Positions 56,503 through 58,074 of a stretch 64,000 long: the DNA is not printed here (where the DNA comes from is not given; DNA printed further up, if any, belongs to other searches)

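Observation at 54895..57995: Two-gene operon: membrane-tethered Pro/Glu/Ala-rich protein plus a single-polypeptide STAS + zinc-ribbon + RsbW-type kinase fusion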

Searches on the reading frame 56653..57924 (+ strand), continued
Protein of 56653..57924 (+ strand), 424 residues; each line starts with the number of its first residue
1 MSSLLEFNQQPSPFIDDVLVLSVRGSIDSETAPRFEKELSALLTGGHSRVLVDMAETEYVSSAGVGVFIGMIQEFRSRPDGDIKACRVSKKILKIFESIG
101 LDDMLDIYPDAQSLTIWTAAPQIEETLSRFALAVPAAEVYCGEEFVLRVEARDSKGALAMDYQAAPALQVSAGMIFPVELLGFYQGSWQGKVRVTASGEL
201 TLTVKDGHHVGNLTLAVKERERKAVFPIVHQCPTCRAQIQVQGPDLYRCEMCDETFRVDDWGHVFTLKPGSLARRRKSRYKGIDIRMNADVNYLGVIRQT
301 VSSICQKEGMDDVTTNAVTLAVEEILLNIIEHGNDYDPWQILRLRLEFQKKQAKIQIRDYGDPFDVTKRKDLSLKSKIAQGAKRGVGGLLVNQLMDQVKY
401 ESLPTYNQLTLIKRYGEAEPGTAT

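Call 39: fold_search(model_id=the predicted structure, library=pdb)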
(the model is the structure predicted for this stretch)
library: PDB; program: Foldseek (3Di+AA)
matches with E <= 10: 993; with E <= 0.001: 54
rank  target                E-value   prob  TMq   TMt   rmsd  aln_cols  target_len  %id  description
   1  1l0o_A                7.2e-09  1.00  0.26  0.74   6.4       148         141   18  Crystal Structure of the Bacillus stearothermophilus Anti-Sigma Factor SpoIIAB with the Sporulation Sigma Factor Sigma (released 2002-04-03)
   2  1til_E                1.4e-08  1.00  0.26  0.74   6.1       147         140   18  Crystal Structures of the ADP and ATP bound forms of the Bacillus Anti-sigma factor SpoIIAB in complex with the Anti-a (released 2004-06-15)
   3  6m36_A                5.4e-08  1.00  0.23  0.87   3.0       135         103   17  The crystal structure of B. subtilis RsbV/RsbW complex in the monoclinic crystal form (released 2020-07-15)
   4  8ih8_D                7.2e-08  1.00  0.24  0.72   5.9       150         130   19  anti-sigmaF factor and Anti-sigmaF factor antagonist complex(usfx-RsfB) (released 2024-02-28)
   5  6m37_A                9.1e-08  1.00  0.25  0.88   2.5       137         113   18  The crystal structure of B. subtilis RsbV/RsbW complex in the hexagonal crystal form (released 2020-07-15)
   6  1tid_B                1.1e-07  1.00  0.25  0.84   3.1       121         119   20  Crystal Structures of the ADP and ATP bound forms of the Bacillus Anti-sigma factor SpoIIAB in complex with the Anti-a (released 2004-06-15)
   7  1th8_A                1.1e-07  1.00  0.26  0.78   4.3       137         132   20  Crystal Structures of the ADP and ATP bound forms of the Bacillus Anti-sigma factor SpoIIAB in complex with the Anti-a (released 2004-06-15)
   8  1tid_D                1.4e-07  1.00  0.25  0.85   3.1       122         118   20  Crystal Structures of the ADP and ATP bound forms of the Bacillus Anti-sigma factor SpoIIAB in complex with the Anti-a (released 2004-06-15)
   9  8ih8_C                1.6e-07  1.00  0.24  0.74   5.4       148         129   18  anti-sigmaF factor and Anti-sigmaF factor antagonist complex(usfx-RsfB) (released 2024-02-28)
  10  6m37_C                1.8e-07  1.00  0.25  0.85   4.0       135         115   18  The crystal structure of B. subtilis RsbV/RsbW complex in the hexagonal crystal form (released 2020-07-15)
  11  1th8_B                3.2e-07  1.00  0.24  0.83   1.7       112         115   21  Crystal Structures of the ADP and ATP bound forms of the Bacillus Anti-sigma factor SpoIIAB in complex with the Anti-a (released 2004-06-15)
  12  6m36_H                3.6e-07  1.00  0.22  0.89   1.9       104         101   23  The crystal structure of B. subtilis RsbV/RsbW complex in the monoclinic crystal form (released 2020-07-15)
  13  6m36_G                3.8e-07  1.00  0.23  0.89   2.8       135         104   17  The crystal structure of B. subtilis RsbV/RsbW complex in the monoclinic crystal form (released 2020-07-15)
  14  8jzt_B                4.3e-07  1.00  0.24  0.73   4.6       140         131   19  The sigF and anti-sigma factor complex (released 2024-10-16)
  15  1tid_A                4.3e-07  1.00  0.25  0.71   4.1       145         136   16  Crystal Structures of the ADP and ATP bound forms of the Bacillus Anti-sigma factor SpoIIAB in complex with the Anti-a (released 2004-06-15)
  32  3ke6_B                1.4e-05  1.00  0.23  0.28  18.8       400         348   11  The crystal structure of the RsbU and RsbW domains of Rv1364c from Mycobacterium tuberculosis (released 2010-11-10)
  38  3ke6_A                3.4e-05  1.00  0.23  0.28  19.9       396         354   11  The crystal structure of the RsbU and RsbW domains of Rv1364c from Mycobacterium tuberculosis (released 2010-11-10)
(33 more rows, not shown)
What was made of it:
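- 56692..56988 (+): STAS (anti-sigma-antagonist-type) domain. The phospho-acceptor candidate Ser62 is encoded at 56836-56838. Foldseek TM 0.83-0.90 to RsbV/SpoIIAA (call 39).
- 57025..57312 (+): Ig-like beta-sandwich. It is homologous to a ~95-aa repeat present in up to ~26 copies in giant secreted proteins, and is a clade-specific insertion. SbsC S-layer Ig domains by Foldseek (call 39).
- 57499..57900 (+): RsbW/SpoIIAB-type GHKL serine-kinase domain with intact N, G1 and G2 boxes. Foldseek to SpoIIAB/RsbW/UsfX (call 39).
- On RsbW/SpoIIAB-type anti-sigma serine kinase (PF13581): Foldseek matches SpoIIAB/RsbW/UsfX at E 1e-8 (call 39).
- Closest known: Mycobacterium tuberculosis Rv1364c. Same: Foldseek matches the 3ke6 RsbU/RsbW domains (call 39).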

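Call 50: find_encoding_contigs(protein=P0024, flank=6000, max_places=2)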
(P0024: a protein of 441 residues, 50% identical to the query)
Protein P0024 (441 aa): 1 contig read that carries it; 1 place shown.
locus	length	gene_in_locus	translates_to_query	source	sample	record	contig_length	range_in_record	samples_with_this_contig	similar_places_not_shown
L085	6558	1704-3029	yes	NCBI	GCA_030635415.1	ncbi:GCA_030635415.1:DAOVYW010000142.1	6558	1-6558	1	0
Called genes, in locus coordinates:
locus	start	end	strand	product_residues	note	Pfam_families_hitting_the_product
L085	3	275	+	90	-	?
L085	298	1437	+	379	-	-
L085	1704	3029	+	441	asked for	PF01740:STAS, PF13466:STAS_2, PF13581:HATPase_c_2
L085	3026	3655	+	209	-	PF06226:DUF1007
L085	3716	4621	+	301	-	PF03824:NicO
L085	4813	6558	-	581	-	?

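Call 51: find_encoding_contigs(protein=P0033, flank=6000, max_places=2)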
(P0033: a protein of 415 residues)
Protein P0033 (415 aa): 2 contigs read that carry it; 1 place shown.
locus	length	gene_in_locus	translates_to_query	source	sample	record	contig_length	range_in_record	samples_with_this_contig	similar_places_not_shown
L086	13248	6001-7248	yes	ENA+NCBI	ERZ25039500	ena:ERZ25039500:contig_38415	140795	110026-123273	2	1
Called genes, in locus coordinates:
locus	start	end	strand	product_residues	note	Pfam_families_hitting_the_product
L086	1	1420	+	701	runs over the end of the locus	PF07715:Plug, PF00593:TonB_dep_Rec_b-barrel, PF14905:OMP_b-brl_3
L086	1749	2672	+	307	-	PF01497:Peripla_BP_2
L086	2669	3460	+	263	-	PF00005:ABC_tran, PF02463:SMC_N, PF13671:AAA_33 (faint), PF13304:AAA_21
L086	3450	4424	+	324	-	PF01032:FecCD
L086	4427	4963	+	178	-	PF02572:CobA_CobO_BtuR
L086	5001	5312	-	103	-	-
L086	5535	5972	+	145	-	-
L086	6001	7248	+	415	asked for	PF01740:STAS, PF13466:STAS_2, PF13581:HATPase_c_2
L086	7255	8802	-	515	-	PF17203:sCache_3_2 (weak), PF00672:HAMP, PF07228:SpoIIE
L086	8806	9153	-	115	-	PF01740:STAS, PF13466:STAS_2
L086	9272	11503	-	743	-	PF00515:TPR_1 (faint), PF07719:TPR_2 (faint), PF14853:Fis1_TPR_C (faint)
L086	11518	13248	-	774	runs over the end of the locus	PF00691:OmpA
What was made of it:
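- A PP2C plus a free STAS gene lie next to a distant member (call 51). A free STAS gene and a PP2C sit next to a distant member (call 51).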

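Call 52: find_encoding_contigs(protein=P0172, flank=6000, max_places=2)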
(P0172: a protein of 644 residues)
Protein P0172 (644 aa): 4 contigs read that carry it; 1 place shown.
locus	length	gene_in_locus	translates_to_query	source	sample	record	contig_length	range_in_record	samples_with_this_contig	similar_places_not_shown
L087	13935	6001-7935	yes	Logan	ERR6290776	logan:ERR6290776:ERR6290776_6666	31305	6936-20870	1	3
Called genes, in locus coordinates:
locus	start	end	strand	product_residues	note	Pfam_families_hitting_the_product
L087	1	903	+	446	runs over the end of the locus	-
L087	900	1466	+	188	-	PF00117:GATase, PF07722:Peptidase_C26 (weak)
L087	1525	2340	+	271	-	PF19293:CdaA_N, PF02457:DAC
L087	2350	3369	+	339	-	PF07949:YbbR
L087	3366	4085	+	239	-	PF03740:PdxJ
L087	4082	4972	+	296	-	PF00701:DHDPS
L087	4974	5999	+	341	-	PF02163:Peptidase_M50 (faint), PF20216:DUF6576 (faint)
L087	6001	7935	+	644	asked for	PF00069:Pkinase, PF07714:PK_Tyr_Ser-Thr, PF03109:ABC1 (weak), PF01740:STAS, PF13466:STAS_2, PF13581:HATPase_c_2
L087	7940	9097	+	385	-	-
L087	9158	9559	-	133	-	PF07719:TPR_2 (weak), PF00515:TPR_1 (weak)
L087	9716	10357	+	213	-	PF00702:Hydrolase, PF13419:HAD_2, PF13242:Hydrolase_like (weak)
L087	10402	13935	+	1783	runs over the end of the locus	PF00005:ABC_tran (faint), PF00931:NB-ARC (faint), PF01443:Viral_helicase1 (faint), PF01583:APS_kinase (faint), PF02463:SMC_N (faint), PF02492:cobW (faint), PF17755:UvrA_DNA-bind, PF17760:UvrA_inter, +20 more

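Call 54: find_encoding_contigs(protein=P0004, flank=7000, max_places=1)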
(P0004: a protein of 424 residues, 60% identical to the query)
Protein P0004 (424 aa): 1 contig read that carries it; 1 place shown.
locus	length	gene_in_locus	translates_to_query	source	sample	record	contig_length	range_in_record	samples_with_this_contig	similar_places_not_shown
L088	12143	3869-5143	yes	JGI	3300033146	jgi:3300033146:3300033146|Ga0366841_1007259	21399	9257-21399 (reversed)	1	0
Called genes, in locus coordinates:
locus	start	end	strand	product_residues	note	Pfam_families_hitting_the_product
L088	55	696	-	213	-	PF01081:Aldolase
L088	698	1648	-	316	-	PF00682:HMGL-like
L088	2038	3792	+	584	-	-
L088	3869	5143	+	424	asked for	PF01740:STAS, PF13466:STAS_2, PF13581:HATPase_c_2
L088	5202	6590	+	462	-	PF01336:tRNA_anti-codon, PF00152:tRNA-synt_2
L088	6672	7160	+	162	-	PF01451:LMWPc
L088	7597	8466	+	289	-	PF00593:TonB_dep_Rec_b-barrel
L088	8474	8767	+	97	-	-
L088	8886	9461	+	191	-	PF00440:TetR_N, PF08359:TetR_C_4 (weak)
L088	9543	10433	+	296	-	PF03176:MMPL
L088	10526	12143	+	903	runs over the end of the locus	PF03176:MMPL, PF02460:Patched (weak), PF12349:Sterol-sensing, PF03176:MMPL, PF12349:Sterol-sensing (weak)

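Call 55: find_encoding_contigs(protein=P0007, flank=7000, max_places=1)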
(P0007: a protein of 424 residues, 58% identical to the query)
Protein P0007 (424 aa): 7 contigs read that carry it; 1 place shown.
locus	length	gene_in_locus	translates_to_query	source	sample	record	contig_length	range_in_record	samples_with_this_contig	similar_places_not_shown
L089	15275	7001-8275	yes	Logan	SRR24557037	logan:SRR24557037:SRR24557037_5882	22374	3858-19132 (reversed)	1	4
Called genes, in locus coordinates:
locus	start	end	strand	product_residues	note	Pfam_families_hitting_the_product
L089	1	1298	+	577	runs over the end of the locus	PF00749:tRNA-synt_1c, PF03950:tRNA-synt_1c_C, PF20974:tRNA-synt_1c_C2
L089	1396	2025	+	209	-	PF01810:LysE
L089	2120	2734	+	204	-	PF20046:DUF6448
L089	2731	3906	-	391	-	-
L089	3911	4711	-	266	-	PF01135:PCMT, PF13649:Methyltransf_25 (weak)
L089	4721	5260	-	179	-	PF09536:DUF2378 (weak)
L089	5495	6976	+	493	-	-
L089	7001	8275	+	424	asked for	PF01740:STAS, PF13466:STAS_2, PF02518:HATPase_c (faint), PF13581:HATPase_c_2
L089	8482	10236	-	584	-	PF07719:TPR_2 (faint), PF13374:TPR_10 (faint), PF13424:TPR_12 (weak), PF17874:TPR_MalT, PF13424:TPR_12, PF24885:TPR_NPHP3 (weak)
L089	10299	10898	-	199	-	-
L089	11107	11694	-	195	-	-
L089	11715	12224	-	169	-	PF14903:WG_beta_rep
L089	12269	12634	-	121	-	-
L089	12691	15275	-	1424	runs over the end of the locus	PF01869:BcrAD_BadFG, PF09989:DUF2229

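Call 68: search_protein_families(library=pfam, proteins=[L014:3054-3698:+, L014:3785-4540:+, L014:4696-5682:-, L014:7325-7948:+, L014:8244-9146:+, L014:9371-11158:-, L007:2077-3567:-, L007:7477-10572:+, L007:636-1583:-, L007:11059-12738:+], max_evalue=0.0001)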
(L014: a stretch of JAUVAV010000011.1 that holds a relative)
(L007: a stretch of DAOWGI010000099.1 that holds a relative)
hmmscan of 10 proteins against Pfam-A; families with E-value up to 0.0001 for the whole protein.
L014:3054-3698:+ (215 aa): 13 families
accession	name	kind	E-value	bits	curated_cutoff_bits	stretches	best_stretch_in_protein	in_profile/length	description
PF13649.12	Methyltransf_25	-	5e-26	91.7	27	1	49-145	1-97/97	Methyltransferase domain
PF08241.18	Methyltransf_11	-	5.9e-24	85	21.2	1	50-147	1-93/95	Methyltransferase domain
PF13847.12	Methyltransf_31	-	9.9e-21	74.4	27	1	44-153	2-113/145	Methyltransferase domain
PF01209.24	Ubie_methyltran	-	2.9e-19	69.8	20.1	1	31-162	33-164/233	ubiE/COQ5 methyltransferase family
PF08242.18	Methyltransf_12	-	1.1e-16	61.7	30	1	50-146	1-97/98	Methyltransferase domain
PF13489.12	Methyltransf_23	-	2.1e-10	41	27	1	31-152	7-119/164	Methyltransferase domain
PF05175.20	MTS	-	2e-09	37.8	23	1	42-123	26-109/170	Methyltransferase small domain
PF06325.19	PrmA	-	1.5e-07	31.6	22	1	43-126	159-240/296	Ribosomal protein L11 methyltransferase (PrmA)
PF02353.26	CMAS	-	5e-07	29.7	27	1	19-148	36-163/273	Mycolic acid cyclopropane synthetase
PF00891.24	Methyltransf_2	-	6.5e-05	22.8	22.3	0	34-151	51-166/210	O-methyltransferase domain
PF01739.24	CheR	-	7e-05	22.8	27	0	32-87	18-82/195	CheR methyltransferase, SAM binding domain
PF01135.25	PCMT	-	7.2e-05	23.1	20.3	1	33-94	61-123/210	Protein-L-isoaspartate(D-aspartate) O-methyltransferase (PCMT)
PF01170.24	UPF0020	-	8.9e-05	22.7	22.3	0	37-118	20-127/197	RMKL-like, methyltransferase domain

L014:3785-4540:+ (252 aa): 1 family
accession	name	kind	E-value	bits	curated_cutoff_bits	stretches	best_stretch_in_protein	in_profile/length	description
PF02535.28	Zip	-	2.4e-35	122.8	35.1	2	99-246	169-321/323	ZIP Zinc transporter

L014:4696-5682:- (328 aa): 2 families
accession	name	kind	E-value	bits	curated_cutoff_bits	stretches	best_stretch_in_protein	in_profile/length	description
PF11276.14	DUF3078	-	6.4e-19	68.6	25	1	86-175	2-92/92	Protein of unknown function (DUF3078)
PF04338.18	DUF481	-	2.1e-06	28.4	21.1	1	204-326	100-210/210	Protein of unknown function, DUF481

L014:7325-7948:+ (208 aa): 1 family
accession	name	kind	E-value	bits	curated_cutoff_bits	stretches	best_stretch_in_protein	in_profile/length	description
PF06226.18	DUF1007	-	4.4e-35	122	27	1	21-172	5-159/211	Protein of unknown function (DUF1007)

L014:8244-9146:+ (301 aa): 1 family
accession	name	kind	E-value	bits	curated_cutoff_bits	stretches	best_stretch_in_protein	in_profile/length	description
PF03824.22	NicO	-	4.8e-18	65.9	27.7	1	80-193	1-118/287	High-affinity nickel-transport protein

L014:9371-11158:- (595 aa): 7 families
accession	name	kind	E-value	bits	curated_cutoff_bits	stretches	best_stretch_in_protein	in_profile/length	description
PF00563.25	EAL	-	4.6e-76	255.7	31.3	1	332-566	3-236/236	EAL domain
PF00990.26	GGDEF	-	4.8e-51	173.2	23.8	1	154-311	1-161/161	Diguanylate cyclase, GGDEF domain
PF13426.13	PAS_9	-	3.9e-16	59.6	27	1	42-141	4-102/103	PAS domain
PF00989.32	PAS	-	4.8e-15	56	22.6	1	32-140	4-113/113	PAS fold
PF08447.18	PAS_3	-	7.5e-11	42.6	25.6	1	52-135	2-87/89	PAS fold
PF08448.16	PAS_4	-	3.7e-09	37.2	23.1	1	36-142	2-107/110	PAS fold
PF13188.13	PAS_8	-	7.6e-08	32.4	21.8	1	31-82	3-55/65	PAS domain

L007:2077-3567:- (496 aa): 3 families
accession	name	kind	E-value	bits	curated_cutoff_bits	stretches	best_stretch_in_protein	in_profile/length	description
PF13091.12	PLDc_2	-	9e-41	139.2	27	2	338-463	3-131/132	PLD-like domain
PF00614.28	PLDc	-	1.3e-13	50.7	21.9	1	232-258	1-27/28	Phospholipase D Active site motif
PF13396.11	PLDc_N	-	2.2e-09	37.6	23.3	1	28-67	4-42/42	Phospholipase_D-nuclease N-terminal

L007:7477-10572:+ (1032 aa): 2 families
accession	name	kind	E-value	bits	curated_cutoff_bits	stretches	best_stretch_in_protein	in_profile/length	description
PF13385.13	Laminin_G_3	-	1.3e-15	58.2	27.6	1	198-350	1-151/151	Concanavalin A-like lectin/glucanases superfamily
PF18962.6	Por_Secre_tail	-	7.3e-07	29.8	27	1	948-1029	1-74/75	Secretion system C-terminal sorting domain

L007:636-1583:- (315 aa): 1 family
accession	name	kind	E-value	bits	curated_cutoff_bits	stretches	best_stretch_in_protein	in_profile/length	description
PF00682.25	HMGL-like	-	1.5e-23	84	29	1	4-245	1-240/260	HMGL-like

L007:11059-12738:+ (560 aa): 3 families
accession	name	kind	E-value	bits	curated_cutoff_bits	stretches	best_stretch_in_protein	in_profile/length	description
PF20142.4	Scaffold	-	1.1e-27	97.9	24.6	1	64-208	2-139/139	Scaffold domain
PF03734.19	YkuD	-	6.6e-24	85.6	23.4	1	322-492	2-139/146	L,D-transpeptidase catalytic domain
PF01471.23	PG_binding_1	-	1.7e-08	34.9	23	1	241-294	7-57/57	Putative peptidoglycan binding domain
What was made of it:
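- The association is strong only for the paralogue class, not for the type-1 gene studied here (no metal genes near it in L007, L088 or L089; calls 54, 55, 68).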

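Call 69: search_protein_families(library=pfam, proteins=[L012:855-1412:+, L012:1708-2616:+, L012:2627-3115:-, L012:3260-4252:-, L012:7291-9057:+, L012:9135-9650:+, L012:9808-11631:+, L012:12265-13062:+, L085:298-1434:+, L003:9460-10080:+], max_evalue=0.0001)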
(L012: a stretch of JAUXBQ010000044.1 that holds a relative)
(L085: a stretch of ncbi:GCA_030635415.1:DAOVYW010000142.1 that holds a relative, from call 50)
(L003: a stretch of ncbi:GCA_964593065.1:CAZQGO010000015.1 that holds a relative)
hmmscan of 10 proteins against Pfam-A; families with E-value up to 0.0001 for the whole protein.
L012:855-1412:+ (186 aa): 1 family
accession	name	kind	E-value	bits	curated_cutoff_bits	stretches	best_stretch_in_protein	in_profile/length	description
PF02659.21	Mntp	-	2.2e-50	170.8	24.4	1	31-181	2-152/152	Putative manganese efflux pump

L012:1708-2616:+ (303 aa): 22 families
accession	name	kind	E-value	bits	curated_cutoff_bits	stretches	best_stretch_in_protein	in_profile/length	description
PF13414.12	TPR_11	-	2.4e-43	146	26.8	4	227-266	1-40/42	TPR repeat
PF07719.23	TPR_2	-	4.1e-36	120.5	27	3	152-180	1-29/34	Tetratricopeptide repeat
PF00515.34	TPR_1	-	1.4e-32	110.6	27.8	2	152-180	1-29/34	Tetratricopeptide repeat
PF13431.12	TPR_17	-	6.3e-30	101.4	24.4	0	141-172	2-33/34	Tetratricopeptide repeat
PF13432.12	TPR_16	-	8.2e-28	96.9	32.7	4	225-276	2-52/65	Tetratricopeptide repeat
PF13181.12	TPR_8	-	2.7e-25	86.8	25.7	0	153-179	2-28/34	Tetratricopeptide repeat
PF14559.12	TPR_19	-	2.8e-25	88.9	25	3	131-188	4-61/68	Tetratricopeptide repeat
PF13428.12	TPR_14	-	2.7e-19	68.1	23.5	1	152-192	1-41/44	Tetratricopeptide repeat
PF23914.1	TPR_CcmH_CycH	-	6.9e-17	62.2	42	1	210-259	40-89/158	Cytochrome c-type biogenesis protein H TPR domain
PF12895.13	ANAPC3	-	3.3e-16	59.8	27.2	1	45-110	18-82/82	Anaphase-promoting complex, cyclosome, subunit 3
PF13424.12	TPR_12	-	4.5e-16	59.2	30.1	0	97-149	23-76/77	Tetratricopeptide repeat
PF13176.12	TPR_7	-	3.1e-11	42.9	27.9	0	154-186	1-35/36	Tetratricopeptide repeat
PF13174.12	TPR_6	-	4.3e-11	43.1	26.3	0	153-180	1-28/33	Tetratricopeptide repeat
PF25063.1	ARM_TT21_C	-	3.3e-10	40.6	35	0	112-194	89-172/209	Tetratricopeptide repeat protein 21 C-terminal ARM domain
PF25062.1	ARM_TT21_N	-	2e-09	37.9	40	1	27-145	73-195/222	Tetratricopeptide repeat protein 21 N-terminal ARM repeat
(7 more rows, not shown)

L012:2627-3115:- (162 aa): 1 family
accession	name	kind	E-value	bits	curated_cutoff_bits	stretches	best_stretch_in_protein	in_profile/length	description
PF07238.19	PilZ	-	4.4e-09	37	22.5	1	28-149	3-101/102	PilZ domain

L012:3260-4252:- (330 aa): 2 families
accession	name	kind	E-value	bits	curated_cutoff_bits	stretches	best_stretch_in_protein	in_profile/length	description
PF00781.29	DAGK_cat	-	4.2e-26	91.4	23.6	1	59-166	16-125/125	Diacylglycerol kinase catalytic domain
PF19279.4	YegS_C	-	1.1e-24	87.4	27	1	177-329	5-157/158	YegS C-terminal NAD kinase beta sandwich-like domain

L012:7291-9057:+ (589 aa): 2 families
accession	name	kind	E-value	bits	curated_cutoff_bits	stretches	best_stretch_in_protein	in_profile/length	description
PF00128.31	Alpha-amylase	-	2.6e-93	314.1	22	1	19-459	5-443/446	Alpha amylase, catalytic domain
PF16657.11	Malt_amylase_C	-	6e-27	94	27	1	462-539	1-75/75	Maltogenic Amylase, C-terminal domain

L012:9135-9650:+ (172 aa): 1 family
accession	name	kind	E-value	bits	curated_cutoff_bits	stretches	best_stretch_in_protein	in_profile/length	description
PF00571.33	CBS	-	5.4e-30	103.9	24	2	50-103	1-54/57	CBS domain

L012:9808-11631:+ (608 aa): 0 families

L012:12265-13062:+ (266 aa): 0 families

L085:298-1434:+ (379 aa): 0 families

L003:9460-10080:+ (207 aa): 0 families

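Call 73: search_protein_families(library=padloc, proteins=[window:56653-57924:+], max_evalue=0.01)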
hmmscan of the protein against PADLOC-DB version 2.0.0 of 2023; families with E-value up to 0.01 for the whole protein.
window:56653-57924:+ (424 aa): 0 families
